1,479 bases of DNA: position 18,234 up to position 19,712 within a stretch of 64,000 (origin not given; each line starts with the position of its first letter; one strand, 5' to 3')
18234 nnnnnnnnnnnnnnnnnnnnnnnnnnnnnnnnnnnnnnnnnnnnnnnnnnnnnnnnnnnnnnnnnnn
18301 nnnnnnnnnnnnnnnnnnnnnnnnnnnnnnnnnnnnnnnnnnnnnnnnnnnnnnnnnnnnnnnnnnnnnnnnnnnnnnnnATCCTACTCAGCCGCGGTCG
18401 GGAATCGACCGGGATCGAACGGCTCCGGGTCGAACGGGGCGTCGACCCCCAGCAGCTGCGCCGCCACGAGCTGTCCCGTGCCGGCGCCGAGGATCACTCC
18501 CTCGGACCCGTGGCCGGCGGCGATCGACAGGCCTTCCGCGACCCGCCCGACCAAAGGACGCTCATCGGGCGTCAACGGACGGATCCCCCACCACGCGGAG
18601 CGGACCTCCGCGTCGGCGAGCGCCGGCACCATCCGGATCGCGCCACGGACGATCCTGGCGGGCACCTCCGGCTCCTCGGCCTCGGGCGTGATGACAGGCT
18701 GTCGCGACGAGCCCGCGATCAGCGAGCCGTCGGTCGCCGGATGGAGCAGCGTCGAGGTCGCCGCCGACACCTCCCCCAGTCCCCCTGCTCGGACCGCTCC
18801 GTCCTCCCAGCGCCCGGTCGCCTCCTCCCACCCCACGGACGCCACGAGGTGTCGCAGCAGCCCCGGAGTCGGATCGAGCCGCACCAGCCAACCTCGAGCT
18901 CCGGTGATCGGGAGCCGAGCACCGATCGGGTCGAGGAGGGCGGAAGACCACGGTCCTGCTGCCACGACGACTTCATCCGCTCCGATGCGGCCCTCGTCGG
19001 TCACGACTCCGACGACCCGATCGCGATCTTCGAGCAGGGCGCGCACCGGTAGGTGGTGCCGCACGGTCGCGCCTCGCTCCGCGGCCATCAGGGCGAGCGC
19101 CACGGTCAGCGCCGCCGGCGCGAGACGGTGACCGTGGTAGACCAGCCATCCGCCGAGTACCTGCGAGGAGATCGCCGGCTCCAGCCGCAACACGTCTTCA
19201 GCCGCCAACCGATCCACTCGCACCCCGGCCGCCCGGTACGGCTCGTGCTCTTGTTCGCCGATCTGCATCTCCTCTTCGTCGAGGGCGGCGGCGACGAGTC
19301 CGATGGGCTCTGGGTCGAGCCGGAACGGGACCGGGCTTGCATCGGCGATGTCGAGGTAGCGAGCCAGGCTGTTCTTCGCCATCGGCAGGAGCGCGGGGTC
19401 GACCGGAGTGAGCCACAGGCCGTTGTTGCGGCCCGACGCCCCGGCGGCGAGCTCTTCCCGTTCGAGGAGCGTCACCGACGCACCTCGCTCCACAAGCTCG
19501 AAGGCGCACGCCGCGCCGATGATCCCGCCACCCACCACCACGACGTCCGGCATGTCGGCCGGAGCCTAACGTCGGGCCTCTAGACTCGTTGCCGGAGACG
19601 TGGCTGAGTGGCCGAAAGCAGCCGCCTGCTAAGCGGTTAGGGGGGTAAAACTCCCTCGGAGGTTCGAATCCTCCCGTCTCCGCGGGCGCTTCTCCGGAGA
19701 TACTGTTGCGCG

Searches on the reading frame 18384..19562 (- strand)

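Call 59: search_protein_families(library=pfam, proteins=[window:18384-19562:-], max_evalue=0.0001)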
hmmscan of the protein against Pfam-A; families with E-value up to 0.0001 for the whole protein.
window:18384-19562:- (392 aa): 8 families
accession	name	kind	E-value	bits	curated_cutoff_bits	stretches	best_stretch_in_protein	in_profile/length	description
PF01266.30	DAO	-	9.6e-62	210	27.9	1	6-368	1-352/353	FAD dependent oxidoreductase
PF00890.30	FAD_binding_2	-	2e-08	34.3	20.4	1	6-214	1-213/414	FAD binding domain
PF13450.12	NAD_binding_8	-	3.7e-07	30.8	21.9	1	9-42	1-34/68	NAD(P)-binding Rossmann-like domain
PF07992.20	Pyr_redox_2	-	3.1e-06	27.3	26.1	0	6-37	144-175/291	Pyridine nucleotide-disulphide oxidoreductase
PF03486.20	HI0933_like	-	8.2e-06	25.9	50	0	6-37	2-33/244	HI0933-like protein Rossmann domain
PF12831.13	FAD_oxidored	-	2.9e-05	24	27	0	6-41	1-36/416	FAD dependent oxidoreductase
PF13738.12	Pyr_redox_3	-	5.6e-05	23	30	0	6-53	166-212/305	Pyridine nucleotide-disulphide oxidoreductase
PF01134.28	GIDA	-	8.3e-05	22.2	22.1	0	6-38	1-29/391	Glucose inhibited division protein A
